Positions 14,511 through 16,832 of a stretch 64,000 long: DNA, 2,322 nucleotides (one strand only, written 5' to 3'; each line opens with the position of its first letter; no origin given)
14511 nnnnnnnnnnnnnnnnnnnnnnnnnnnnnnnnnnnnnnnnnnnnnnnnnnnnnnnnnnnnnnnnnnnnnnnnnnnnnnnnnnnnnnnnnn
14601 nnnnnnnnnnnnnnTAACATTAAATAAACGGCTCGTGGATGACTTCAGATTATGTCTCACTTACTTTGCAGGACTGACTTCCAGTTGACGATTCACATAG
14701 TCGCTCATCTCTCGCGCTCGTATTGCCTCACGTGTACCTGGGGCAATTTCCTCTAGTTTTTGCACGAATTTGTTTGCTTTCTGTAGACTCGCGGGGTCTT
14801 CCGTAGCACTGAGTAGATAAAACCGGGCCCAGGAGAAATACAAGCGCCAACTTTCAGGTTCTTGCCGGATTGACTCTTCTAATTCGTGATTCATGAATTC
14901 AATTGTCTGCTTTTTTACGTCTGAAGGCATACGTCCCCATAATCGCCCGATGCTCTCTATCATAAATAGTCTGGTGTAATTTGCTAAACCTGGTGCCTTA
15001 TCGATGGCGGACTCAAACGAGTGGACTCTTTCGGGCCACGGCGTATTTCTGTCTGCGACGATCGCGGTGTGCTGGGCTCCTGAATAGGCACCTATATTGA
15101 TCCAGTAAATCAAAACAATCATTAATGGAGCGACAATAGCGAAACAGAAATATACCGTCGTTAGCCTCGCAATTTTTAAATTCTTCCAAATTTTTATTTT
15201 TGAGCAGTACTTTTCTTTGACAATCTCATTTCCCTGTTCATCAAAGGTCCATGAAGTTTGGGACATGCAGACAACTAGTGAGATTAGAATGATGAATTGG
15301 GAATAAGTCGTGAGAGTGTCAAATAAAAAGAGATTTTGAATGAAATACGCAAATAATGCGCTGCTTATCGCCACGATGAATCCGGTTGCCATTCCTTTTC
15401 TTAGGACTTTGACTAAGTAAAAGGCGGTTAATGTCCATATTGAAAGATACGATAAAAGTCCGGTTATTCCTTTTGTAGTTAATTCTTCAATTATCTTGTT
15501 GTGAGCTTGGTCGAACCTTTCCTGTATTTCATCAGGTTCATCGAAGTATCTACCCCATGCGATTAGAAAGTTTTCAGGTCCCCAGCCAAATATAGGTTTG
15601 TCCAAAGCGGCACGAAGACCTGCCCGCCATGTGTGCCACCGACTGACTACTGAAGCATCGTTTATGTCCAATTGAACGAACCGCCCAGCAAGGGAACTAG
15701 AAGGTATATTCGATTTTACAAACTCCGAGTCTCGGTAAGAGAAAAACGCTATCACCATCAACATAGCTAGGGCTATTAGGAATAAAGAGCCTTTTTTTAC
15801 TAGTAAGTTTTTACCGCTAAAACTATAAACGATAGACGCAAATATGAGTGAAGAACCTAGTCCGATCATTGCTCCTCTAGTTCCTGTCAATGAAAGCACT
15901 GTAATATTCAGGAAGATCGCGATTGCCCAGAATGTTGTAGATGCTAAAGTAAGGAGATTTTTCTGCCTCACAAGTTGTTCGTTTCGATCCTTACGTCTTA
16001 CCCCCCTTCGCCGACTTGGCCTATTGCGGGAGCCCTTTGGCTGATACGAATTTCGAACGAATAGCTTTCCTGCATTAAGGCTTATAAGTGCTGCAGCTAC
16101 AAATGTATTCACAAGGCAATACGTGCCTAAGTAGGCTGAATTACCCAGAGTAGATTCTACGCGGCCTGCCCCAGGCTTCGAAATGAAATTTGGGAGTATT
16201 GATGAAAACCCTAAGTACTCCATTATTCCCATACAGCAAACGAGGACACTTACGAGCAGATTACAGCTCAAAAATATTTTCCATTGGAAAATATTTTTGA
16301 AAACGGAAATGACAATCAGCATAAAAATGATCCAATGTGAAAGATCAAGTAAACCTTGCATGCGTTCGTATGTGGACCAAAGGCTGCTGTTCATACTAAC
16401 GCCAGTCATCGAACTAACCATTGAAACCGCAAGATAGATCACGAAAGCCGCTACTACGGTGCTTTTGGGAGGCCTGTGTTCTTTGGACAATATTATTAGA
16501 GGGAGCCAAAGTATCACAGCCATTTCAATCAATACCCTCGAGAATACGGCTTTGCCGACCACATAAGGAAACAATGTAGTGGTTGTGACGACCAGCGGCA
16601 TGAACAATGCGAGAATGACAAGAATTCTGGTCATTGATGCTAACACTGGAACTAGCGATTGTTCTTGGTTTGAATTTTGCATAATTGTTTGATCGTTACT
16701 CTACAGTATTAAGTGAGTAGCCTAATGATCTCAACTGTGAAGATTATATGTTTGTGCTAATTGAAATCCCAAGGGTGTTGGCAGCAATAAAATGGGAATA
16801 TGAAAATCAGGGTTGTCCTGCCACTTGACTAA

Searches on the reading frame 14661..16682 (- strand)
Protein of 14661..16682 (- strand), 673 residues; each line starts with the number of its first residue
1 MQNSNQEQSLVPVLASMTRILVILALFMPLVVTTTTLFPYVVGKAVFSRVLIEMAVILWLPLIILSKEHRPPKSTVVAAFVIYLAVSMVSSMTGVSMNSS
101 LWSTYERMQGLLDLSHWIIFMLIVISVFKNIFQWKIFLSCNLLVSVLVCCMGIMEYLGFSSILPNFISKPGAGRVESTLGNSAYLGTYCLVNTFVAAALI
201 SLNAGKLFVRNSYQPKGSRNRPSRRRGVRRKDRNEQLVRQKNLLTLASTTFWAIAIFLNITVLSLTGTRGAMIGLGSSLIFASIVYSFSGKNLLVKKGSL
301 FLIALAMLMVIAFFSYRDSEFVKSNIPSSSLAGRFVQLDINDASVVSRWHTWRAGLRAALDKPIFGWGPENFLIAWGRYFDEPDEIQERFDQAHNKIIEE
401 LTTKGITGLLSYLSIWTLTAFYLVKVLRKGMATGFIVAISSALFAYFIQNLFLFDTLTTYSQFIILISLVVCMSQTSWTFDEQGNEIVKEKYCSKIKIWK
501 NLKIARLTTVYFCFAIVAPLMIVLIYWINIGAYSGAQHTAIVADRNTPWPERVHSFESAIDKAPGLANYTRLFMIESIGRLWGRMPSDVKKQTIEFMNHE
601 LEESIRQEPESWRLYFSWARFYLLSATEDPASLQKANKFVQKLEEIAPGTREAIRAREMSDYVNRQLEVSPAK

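Call 4: search_protein_families(library=pfam, proteins=[window:14661-16682:-], max_evalue=0.1)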
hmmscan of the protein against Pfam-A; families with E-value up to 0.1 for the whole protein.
window:14661-16682:- (673 aa): 1 family
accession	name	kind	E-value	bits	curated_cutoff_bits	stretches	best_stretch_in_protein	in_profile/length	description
PF04932.20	Wzy_C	-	4.1e-17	62.8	31.7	1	255-413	2-149/149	O-Antigen ligase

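Call 5: search_protein_families(library=ncbifam, proteins=[window:14661-16682:-], max_evalue=0.1)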
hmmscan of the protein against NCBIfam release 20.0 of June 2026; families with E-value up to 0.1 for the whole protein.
window:14661-16682:- (673 aa): 0 families
